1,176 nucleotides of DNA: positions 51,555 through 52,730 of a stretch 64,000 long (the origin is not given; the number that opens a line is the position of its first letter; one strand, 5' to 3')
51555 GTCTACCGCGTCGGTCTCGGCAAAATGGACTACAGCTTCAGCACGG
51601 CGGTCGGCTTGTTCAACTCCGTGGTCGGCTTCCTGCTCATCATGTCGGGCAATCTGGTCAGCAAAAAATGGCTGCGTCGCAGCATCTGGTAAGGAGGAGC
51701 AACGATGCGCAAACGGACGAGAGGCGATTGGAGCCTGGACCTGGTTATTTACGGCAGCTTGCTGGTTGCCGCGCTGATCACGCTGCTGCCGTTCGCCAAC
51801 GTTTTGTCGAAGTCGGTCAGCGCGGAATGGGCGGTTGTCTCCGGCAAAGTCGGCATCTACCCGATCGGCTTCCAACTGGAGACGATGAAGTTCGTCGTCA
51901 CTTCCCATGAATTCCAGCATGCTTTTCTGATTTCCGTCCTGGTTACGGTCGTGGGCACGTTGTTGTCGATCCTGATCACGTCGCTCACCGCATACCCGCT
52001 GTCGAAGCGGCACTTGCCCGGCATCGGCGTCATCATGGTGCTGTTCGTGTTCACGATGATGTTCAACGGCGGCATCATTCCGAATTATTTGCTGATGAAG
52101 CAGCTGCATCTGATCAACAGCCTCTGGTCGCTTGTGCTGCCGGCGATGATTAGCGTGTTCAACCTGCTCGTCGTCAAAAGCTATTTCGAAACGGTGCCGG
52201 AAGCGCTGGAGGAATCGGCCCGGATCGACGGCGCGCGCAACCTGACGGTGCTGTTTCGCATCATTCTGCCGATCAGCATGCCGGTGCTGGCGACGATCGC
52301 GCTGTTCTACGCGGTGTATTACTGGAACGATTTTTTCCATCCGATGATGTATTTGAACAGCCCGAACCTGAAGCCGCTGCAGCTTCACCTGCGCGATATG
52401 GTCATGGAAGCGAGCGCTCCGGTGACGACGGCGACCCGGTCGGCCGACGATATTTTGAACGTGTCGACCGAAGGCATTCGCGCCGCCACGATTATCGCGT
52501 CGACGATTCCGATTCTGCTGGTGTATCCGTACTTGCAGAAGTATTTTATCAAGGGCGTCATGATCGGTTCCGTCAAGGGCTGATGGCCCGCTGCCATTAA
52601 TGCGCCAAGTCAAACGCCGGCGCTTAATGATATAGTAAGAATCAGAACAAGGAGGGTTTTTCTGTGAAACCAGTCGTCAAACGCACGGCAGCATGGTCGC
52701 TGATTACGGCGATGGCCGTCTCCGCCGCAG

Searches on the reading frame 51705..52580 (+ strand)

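Call 13: search_protein_families(library=pfam, proteins=[window:51705-52580:+], max_evalue=1)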
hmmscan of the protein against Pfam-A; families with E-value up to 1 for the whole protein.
window:51705-52580:+ (292 aa): 2 families
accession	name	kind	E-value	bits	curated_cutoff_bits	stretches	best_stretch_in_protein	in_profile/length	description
PF00528.27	BPD_transp_1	-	3.9e-12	46.7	26.4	1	110-285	33-182/184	Binding-protein-dependent transport system inner membrane component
PF15012.11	DUF4519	-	0.29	11.8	27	1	139-165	29-55/56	Domain of unknown function (DUF4519)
